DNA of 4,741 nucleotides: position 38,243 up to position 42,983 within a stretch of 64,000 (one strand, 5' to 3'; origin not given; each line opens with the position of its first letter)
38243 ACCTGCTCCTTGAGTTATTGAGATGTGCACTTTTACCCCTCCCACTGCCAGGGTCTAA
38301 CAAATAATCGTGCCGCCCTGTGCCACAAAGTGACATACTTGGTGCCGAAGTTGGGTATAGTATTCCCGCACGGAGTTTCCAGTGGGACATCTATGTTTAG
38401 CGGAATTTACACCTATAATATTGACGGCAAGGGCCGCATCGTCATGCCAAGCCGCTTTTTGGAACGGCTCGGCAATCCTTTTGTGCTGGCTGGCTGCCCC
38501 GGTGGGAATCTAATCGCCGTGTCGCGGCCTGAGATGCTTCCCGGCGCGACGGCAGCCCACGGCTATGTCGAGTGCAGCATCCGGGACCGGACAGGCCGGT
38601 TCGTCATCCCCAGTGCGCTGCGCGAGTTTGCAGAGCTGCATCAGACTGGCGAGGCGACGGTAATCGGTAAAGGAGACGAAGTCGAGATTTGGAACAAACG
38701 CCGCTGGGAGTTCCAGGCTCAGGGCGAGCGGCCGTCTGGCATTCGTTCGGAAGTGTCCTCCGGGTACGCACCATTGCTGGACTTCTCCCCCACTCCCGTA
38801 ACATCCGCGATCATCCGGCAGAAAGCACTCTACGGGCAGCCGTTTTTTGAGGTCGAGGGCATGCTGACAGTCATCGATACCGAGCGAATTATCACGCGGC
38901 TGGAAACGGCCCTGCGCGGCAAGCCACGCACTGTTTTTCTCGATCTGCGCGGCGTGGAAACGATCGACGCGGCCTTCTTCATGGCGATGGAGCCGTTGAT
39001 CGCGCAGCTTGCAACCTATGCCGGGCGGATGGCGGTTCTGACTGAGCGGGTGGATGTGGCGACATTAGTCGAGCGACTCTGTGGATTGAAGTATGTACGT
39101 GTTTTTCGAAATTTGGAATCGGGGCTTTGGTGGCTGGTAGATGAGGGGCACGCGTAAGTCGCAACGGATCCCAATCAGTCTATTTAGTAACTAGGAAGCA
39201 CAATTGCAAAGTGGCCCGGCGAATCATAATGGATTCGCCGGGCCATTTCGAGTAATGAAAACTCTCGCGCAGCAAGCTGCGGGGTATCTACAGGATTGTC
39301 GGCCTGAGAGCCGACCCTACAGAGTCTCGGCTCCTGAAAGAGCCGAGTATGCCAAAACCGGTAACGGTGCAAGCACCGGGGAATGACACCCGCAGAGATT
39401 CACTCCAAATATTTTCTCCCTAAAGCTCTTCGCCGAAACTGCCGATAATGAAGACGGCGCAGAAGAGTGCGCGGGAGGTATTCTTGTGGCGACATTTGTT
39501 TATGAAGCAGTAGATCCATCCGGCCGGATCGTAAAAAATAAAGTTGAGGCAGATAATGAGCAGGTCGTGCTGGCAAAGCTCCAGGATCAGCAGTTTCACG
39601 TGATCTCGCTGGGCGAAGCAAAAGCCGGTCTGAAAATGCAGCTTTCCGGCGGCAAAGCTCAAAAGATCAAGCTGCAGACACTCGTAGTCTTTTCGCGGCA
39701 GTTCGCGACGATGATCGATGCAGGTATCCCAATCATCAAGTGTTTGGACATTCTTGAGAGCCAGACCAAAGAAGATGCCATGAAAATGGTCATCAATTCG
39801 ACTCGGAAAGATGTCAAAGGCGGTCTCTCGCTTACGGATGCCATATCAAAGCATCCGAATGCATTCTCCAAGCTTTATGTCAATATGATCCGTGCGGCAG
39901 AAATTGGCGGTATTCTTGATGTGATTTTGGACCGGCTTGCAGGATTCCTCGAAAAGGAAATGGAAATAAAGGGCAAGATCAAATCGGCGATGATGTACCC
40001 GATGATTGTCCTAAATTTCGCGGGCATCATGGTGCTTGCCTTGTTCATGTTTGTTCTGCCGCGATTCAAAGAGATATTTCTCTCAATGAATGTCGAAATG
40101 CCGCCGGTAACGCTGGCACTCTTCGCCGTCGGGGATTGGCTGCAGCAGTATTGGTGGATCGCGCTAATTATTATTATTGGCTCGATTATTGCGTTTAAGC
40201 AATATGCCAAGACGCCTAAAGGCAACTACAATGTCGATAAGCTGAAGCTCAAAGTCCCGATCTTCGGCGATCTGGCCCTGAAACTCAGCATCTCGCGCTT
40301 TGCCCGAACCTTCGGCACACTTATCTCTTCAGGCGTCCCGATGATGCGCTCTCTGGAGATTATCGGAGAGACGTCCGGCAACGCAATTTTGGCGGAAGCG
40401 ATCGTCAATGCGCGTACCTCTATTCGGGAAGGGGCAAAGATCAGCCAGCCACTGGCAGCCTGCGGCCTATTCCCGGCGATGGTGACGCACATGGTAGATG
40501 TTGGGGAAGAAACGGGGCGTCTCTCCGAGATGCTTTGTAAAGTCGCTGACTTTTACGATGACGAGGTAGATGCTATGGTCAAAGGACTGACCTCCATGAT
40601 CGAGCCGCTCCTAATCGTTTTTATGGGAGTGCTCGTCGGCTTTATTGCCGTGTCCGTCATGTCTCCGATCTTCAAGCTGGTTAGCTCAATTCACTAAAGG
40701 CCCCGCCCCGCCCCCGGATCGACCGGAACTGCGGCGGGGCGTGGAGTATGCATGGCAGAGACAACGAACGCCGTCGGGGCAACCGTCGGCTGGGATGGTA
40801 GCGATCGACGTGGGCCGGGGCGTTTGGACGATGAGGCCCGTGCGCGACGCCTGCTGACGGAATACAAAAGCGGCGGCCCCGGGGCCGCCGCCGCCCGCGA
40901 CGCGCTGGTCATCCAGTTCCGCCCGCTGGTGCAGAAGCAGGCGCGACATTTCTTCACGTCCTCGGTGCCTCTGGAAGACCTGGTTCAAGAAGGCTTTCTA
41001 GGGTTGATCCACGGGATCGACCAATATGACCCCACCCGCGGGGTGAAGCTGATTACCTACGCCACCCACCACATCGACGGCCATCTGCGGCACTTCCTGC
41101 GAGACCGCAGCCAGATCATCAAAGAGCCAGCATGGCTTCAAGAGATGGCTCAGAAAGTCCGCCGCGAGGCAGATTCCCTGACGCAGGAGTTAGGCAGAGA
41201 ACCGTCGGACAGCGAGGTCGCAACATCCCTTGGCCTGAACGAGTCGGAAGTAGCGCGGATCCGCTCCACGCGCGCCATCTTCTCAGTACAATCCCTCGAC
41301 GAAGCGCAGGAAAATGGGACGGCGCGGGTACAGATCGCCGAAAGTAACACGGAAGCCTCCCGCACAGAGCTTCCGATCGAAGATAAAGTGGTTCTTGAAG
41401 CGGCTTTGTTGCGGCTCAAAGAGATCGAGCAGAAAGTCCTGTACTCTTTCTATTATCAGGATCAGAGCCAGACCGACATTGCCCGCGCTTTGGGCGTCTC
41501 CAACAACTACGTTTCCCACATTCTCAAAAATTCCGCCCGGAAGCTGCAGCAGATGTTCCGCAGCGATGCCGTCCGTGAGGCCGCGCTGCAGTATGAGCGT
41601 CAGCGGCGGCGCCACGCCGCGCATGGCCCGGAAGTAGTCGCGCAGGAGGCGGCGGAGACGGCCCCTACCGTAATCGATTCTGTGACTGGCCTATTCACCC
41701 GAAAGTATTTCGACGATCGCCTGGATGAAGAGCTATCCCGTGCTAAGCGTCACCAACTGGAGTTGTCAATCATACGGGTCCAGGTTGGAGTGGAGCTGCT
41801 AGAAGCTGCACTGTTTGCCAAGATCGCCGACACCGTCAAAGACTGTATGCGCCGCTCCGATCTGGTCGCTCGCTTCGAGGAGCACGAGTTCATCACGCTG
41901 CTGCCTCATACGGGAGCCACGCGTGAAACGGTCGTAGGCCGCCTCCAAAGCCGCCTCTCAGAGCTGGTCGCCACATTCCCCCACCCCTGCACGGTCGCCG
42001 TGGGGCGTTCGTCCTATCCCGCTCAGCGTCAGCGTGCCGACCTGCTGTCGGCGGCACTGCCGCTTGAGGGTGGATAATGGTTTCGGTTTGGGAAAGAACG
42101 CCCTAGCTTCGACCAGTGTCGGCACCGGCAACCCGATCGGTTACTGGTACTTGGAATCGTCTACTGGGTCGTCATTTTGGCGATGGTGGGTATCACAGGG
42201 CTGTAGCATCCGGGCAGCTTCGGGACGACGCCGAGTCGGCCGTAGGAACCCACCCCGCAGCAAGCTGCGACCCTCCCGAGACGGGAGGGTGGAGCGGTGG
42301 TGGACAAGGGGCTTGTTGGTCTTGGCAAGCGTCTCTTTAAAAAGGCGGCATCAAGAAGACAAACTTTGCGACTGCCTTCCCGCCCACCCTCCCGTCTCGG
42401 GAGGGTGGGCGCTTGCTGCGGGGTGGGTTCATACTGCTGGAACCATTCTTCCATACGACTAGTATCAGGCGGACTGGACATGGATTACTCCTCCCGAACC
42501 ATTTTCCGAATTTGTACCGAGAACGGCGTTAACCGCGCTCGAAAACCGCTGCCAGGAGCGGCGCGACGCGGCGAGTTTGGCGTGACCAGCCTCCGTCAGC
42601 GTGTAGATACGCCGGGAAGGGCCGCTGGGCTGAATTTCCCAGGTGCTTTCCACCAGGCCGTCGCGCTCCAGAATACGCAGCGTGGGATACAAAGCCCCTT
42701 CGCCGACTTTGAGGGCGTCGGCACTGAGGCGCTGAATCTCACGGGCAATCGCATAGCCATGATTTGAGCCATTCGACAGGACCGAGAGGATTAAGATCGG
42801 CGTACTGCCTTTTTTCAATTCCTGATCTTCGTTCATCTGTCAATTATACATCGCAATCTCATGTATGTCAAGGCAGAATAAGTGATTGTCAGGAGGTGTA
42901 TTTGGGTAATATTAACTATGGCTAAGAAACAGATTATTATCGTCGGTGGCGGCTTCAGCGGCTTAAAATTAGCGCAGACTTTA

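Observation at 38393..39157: MraZ-type DNA-binding domain fused to a non-phosphorylatable STAS domain, away from any dcw cluster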

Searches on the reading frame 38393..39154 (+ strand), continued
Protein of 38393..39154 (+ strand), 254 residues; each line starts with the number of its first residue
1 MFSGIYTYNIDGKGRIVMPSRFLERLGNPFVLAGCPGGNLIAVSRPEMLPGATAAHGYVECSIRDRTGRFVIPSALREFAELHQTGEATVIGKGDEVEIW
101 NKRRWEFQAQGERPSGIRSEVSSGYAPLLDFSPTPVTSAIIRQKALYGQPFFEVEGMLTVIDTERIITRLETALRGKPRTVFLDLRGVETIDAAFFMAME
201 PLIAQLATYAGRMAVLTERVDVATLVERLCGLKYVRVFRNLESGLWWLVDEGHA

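Call 86: list_cluster_members(proteins=[P0048, P0050, P0051, P0052, P0031, P0032, P0030])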
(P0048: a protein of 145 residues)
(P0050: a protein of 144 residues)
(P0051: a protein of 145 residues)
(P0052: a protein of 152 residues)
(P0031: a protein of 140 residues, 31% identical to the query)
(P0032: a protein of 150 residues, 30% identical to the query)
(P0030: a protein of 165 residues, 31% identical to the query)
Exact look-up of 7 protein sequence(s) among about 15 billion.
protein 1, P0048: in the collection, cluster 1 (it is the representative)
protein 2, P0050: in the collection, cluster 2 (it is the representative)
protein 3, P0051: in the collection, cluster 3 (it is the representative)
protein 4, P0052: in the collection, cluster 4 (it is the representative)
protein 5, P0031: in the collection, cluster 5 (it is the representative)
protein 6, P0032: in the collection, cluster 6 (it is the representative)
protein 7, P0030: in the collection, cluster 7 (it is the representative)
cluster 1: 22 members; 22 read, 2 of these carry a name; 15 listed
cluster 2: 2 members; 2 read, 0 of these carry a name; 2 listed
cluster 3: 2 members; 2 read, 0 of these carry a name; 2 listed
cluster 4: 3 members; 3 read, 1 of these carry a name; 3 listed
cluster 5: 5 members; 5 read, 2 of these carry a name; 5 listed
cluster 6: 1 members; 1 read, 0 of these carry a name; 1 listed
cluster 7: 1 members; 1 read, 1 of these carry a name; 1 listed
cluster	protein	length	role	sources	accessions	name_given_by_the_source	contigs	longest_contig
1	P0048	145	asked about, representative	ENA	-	-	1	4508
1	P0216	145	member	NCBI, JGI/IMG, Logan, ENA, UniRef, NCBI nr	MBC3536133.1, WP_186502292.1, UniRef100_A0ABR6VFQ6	division/cell wall cluster transcriptional repressor MraZ [Megasphaera hominis] | MraZ protein | Transcriptional regulator MraZ n=1 Tax=Megasphaera hominis TaxID=159836 ...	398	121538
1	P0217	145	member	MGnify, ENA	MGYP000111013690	FL=1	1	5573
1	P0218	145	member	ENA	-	-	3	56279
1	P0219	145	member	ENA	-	-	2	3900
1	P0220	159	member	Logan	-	-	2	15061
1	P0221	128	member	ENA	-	-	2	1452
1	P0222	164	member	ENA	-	-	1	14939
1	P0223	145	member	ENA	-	-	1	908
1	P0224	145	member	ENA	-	-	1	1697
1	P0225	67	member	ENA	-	-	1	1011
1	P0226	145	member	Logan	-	-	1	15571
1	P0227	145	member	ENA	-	-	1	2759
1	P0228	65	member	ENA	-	-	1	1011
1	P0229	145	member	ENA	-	-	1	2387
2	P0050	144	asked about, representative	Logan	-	-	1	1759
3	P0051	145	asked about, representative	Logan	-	-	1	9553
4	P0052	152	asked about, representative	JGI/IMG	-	-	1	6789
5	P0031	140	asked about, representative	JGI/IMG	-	-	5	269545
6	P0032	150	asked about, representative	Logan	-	-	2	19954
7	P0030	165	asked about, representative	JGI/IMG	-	MraZ protein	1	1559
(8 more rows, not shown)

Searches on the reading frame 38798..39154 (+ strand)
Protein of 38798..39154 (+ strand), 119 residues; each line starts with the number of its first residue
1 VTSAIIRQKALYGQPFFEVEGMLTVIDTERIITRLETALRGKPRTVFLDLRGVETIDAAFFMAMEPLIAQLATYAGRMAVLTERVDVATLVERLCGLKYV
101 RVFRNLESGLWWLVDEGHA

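Call 56: search_solved_structures(query=window:38798-39154:+, max_evalue=10, show_alignments=5)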
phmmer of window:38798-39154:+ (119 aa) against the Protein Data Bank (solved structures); distinct sequences matched with E-value up to 10: 1.
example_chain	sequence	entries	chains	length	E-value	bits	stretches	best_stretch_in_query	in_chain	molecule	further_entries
7v6e_A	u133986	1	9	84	0.64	13.6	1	29-77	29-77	DNAation factor-related protein 3, isoform A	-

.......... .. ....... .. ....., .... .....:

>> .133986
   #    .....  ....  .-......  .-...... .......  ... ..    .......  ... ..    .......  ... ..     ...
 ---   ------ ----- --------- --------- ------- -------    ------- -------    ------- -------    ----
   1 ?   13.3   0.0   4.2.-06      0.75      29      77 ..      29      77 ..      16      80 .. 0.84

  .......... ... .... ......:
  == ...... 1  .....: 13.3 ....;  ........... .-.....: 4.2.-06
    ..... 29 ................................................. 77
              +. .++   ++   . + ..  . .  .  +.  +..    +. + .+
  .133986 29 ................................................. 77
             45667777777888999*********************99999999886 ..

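Call 59: search_solved_structures(query=A6, max_evalue=10, show_alignments=5)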
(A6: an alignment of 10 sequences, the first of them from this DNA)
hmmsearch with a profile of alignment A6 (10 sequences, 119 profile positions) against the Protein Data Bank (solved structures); distinct sequences matched with E-value up to 10: 8.
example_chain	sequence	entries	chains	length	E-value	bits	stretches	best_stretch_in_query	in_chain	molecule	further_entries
1tid_B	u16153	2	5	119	0.068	16.4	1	17-102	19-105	Anti-sigma F factor antagonist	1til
1auz_A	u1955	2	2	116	0.099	15.8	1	17-95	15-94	SPOIIAA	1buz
4hyl_A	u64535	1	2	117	0.14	15.4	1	9-87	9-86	Stage II sporulation protein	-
9o4r_a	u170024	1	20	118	0.17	15.1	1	35-115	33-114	RsbT antagonist protein RsbS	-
1th8_B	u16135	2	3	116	0.2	14.9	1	17-102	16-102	Anti-sigma F factor antagonist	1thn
8ih8_A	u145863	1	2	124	0.29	14.3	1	5-110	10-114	Anti-sigma-F factor antagonist RsfB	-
6jhk_A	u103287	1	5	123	0.41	13.9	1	42-112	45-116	RsbS negative regulator of sigma-B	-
6qcm_A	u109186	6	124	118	0.44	13.8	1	35-115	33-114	RsbS protein | RsbT antagonist protein RsbS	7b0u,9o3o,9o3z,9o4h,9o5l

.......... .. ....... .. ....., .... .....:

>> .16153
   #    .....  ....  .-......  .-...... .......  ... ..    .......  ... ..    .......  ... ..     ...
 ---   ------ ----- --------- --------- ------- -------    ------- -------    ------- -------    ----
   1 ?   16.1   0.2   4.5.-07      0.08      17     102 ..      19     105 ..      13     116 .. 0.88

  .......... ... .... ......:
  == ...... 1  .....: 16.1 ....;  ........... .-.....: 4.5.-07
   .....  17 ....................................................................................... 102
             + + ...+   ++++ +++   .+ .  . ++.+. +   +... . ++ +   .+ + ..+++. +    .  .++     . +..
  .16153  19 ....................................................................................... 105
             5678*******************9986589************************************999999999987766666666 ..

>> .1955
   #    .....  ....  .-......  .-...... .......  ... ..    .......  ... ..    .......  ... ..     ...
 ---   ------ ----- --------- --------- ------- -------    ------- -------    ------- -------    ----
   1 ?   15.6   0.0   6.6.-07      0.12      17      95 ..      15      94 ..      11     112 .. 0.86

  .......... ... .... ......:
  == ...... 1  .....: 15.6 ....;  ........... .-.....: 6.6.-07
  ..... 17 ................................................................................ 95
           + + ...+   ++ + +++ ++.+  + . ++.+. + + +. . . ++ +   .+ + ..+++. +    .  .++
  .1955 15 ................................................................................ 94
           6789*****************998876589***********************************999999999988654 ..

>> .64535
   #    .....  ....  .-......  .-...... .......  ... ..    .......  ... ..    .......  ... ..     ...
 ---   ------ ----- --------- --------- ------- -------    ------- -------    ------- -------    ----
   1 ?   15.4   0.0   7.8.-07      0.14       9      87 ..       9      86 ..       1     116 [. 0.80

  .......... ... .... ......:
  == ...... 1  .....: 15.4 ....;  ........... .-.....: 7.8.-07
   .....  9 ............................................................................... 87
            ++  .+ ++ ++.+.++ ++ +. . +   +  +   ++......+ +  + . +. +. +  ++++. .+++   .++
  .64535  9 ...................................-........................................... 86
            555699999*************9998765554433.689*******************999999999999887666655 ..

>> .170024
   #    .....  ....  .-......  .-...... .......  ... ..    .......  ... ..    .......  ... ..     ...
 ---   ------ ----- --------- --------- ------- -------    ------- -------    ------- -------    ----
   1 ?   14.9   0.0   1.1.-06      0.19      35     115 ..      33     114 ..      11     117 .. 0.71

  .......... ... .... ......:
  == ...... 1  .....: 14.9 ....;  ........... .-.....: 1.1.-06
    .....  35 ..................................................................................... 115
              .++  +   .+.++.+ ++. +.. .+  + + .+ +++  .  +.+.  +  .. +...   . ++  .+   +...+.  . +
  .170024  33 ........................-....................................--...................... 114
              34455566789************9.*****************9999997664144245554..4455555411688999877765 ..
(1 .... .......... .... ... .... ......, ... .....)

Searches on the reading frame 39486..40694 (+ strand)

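Call 3: search_protein_families(library=pfam, proteins=[window:39486-40694:+], max_evalue=1)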
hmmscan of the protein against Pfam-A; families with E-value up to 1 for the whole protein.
window:39486-40694:+ (403 aa): 2 families
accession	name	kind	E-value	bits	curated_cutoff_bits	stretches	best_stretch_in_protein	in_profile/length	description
PF00482.28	T2SSF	-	2.9e-59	198.9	25.2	2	69-192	1-125/125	Type II secretion system (T2SS), protein F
PF13980.11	UPF0370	-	0.00028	21.4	28.1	1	217-249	2-35/61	Uncharacterised protein family (UPF0370)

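Call 4: search_protein_families(library=ncbifam, proteins=[window:39486-40694:+], max_evalue=1)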
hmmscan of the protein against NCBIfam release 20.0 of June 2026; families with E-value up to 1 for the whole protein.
window:39486-40694:+ (403 aa): 9 families
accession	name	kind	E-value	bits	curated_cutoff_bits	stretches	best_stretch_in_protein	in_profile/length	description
NF052607.1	T4PiliAsmPilCThrm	equivalog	8.4e-125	417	700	1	1-401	1-403/406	type IV pilus assembly protein PilC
TIGR02120.1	GspF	equivalog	1.2e-112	377.1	424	1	4-401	1-400/401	type II secretion system inner membrane protein GspF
NF052606.1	T4PiliAsmPilCMyx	equivalog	1.7e-112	376.3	700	1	2-403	20-419/419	type IV pilus assembly protein PilC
NF047826.1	T3SSXpsF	equivalog_domain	1.7e-81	274.1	650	1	1-402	1-404/405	type II secretion system protein XpsF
NF007861.0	PRK10573.1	equivalog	2.1e-75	254.3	401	1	4-400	7-396/401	protein transport protein HofC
NF041012.2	T4P_ComGB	equivalog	3.1e-43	148.4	240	2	126-399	59-331/332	competence type IV pilus assembly protein ComGB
NF010185.0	PRK13664.1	equivalog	0.0054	16.7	98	1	217-238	2-25/65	hypothetical protein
NF045751.1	MPN385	equivalog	0.079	13.7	120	1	341-400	42-101/105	MPN385 family protein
TIGR02866.1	CoxB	equivalog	0.086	12.4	147.7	1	160-258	4-95/202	cytochrome c oxidase subunit II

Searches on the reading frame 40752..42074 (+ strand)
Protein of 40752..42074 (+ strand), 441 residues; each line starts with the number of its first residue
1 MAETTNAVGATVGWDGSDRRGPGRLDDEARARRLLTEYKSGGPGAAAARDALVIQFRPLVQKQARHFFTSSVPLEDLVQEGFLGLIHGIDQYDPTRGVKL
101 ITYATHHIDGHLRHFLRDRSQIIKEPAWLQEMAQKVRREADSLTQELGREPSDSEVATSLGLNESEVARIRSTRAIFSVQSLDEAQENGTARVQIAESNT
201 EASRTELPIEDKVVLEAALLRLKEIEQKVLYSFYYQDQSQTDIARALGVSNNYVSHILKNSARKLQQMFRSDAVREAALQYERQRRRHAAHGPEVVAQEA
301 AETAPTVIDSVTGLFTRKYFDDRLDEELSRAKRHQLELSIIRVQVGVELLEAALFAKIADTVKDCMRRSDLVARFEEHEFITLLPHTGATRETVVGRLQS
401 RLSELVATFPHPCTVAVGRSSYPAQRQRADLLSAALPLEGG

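Call 3: search_protein_families(library=pfam, proteins=[window:40752-42074:+], max_evalue=1)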
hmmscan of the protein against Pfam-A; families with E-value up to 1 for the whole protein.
window:40752-42074:+ (441 aa): 17 families
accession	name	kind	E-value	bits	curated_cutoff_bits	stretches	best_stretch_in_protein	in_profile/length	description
PF04542.20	Sigma70_r2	-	4.4e-15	55.7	24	1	52-120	1-69/71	Sigma-70 region 2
PF00990.26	GGDEF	-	2.6e-14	53.8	23.8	2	354-433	58-145/161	Diguanylate cyclase, GGDEF domain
PF04539.22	Sigma70_r3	-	2.3e-09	37.7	25.3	1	133-183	3-53/78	Sigma-70 region 3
PF04545.22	Sigma70_r4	-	8.5e-09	35.2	24.1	1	218-266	1-49/50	Sigma-70, region 4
PF08281.18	Sigma70_r4_2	-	2.1e-05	24.5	25.7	1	215-254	4-43/54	Sigma-70, region 4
PF13384.12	HTH_23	-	0.0011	19.2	24.6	1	235-260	15-40/50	Homeodomain-like domain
PF01381.28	HTH_3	-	0.0046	17.4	23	1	239-261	11-33/55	Helix-turn-helix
PF00196.25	GerE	-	0.016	15.3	23.5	1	234-276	14-56/57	Bacterial regulatory proteins, luxR family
PF16509.11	KORA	-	0.017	15.8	26.7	1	220-261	13-54/84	TrfB plasmid transcriptional repressor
PF08535.16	KorB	-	0.046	14.1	22.3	1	239-282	5-50/89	KorB domain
PF06530.18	Phage_antitermQ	-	0.054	13.9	26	1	198-268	36-109/118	Phage antitermination protein Q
PF04967.18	HTH_10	-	0.073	13.3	23.1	1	240-265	26-51/53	HTH DNA binding domain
PF13412.12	HTH_24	-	0.082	12.9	21.9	1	238-259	18-39/48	Winged helix-turn-helix DNA-binding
PF18024.7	HTH_50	-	0.087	13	27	1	222-251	8-37/50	Helix-turn-helix domain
PF00356.27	LacI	-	0.17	12.1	27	1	242-263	4-24/46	Bacterial regulatory proteins, lacI family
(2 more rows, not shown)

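Call 4: search_protein_families(library=ncbifam, proteins=[window:40752-42074:+], max_evalue=1)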
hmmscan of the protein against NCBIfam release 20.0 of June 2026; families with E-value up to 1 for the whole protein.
window:40752-42074:+ (441 aa): 87 families (the best 25 are shown)
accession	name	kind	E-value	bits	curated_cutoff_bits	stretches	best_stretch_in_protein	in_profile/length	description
TIGR02980.1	SigBFG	subfamily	2.8e-47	161.3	234.35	1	47-268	3-225/227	SigB/SigF/SigG family RNA polymerase sigma factor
NF005644.0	PRK07408.1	subfamily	4.9e-38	131.2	261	1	29-272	11-256/258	RNA polymerase sigma factor SigF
TIGR02885.1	spore_sigF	equivalog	4.2e-37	128.2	321.45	1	44-267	8-229/231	RNA polymerase sporulation sigma factor SigF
NF004052.0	PRK05572.1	subfamily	2.6e-35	122.2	311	1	34-267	22-248/252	SigF/SigG family RNA polymerase sporulation sigma factor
TIGR02479.1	FliA_WhiG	subfamily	1.6e-33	116.3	189.6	1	53-269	2-223/224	FliA/WhiG family RNA polymerase sigma factor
NF005514.0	PRK07122.1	subfamily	2.6e-33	115.3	372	1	33-267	26-261/264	RNA polymerase sigma factor SigF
TIGR02941.1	Sigma_B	equivalog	4.4e-33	114.8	315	1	46-268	28-252/255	RNA polymerase sigma factor SigB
NF005413.0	PRK06986.1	subfamily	3.7e-31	108.8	201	1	48-271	14-238/241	RNA polymerase sigma factor FliA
NF004935.0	PRK06288.1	equivalog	1.2e-27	97.2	343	1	27-267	15-260/270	RNA polymerase sigma factor WhiG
NF006071.0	PRK08215.1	equivalog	6.9e-27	94.7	372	1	30-268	23-256/258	RNA polymerase sporulation sigma factor SigG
TIGR02997.1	Sig70-cyanoRpoD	subfamily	1.2e-26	93.7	384.5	1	48-265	75-297/298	RNA polymerase sigma factor, RpoD/SigA family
TIGR02937.1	sigma70-ECF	superfamily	3.4e-25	88.6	42.9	1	48-268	2-164/165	sigma-70 family RNA polymerase sigma factor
TIGR02394.1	rpoS_proteo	equivalog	7.3e-25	88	378.7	1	44-279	43-284/285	RNA polymerase sigma factor RpoS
NF005920.0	PRK07921.1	subfamily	3.4e-24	85.4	464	1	46-278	89-327/328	RNA polymerase sigma factor SigB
TIGR02850.1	spore_sigG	equivalog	7.6e-24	84.5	457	1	29-267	19-252/254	RNA polymerase sporulation sigma factor SigG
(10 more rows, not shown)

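Call 79: search_protein_families(library=padloc, proteins=[window:40752-42074:+], max_evalue=0.01)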
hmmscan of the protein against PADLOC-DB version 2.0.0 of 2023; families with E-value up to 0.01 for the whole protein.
window:40752-42074:+ (441 aa): 2 families
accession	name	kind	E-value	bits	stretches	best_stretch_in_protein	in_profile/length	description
PDLC02203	MzaA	-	5.7e-13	46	1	59-271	441-661/683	-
PDLC02926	HTH_VI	-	0.008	14.4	0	235-260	12-37/92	-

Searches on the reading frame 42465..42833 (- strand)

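Call 64: search_protein_families(library=pfam, proteins=[window:42465-42833:-], max_evalue=0.00001)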
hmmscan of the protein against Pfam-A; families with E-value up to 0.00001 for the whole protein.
window:42465-42833:- (122 aa): 1 family
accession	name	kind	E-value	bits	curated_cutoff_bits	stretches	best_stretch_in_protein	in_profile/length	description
PF03551.20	PadR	-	4e-23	81.6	27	1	15-88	1-74/75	Transcriptional regulator PadR-like family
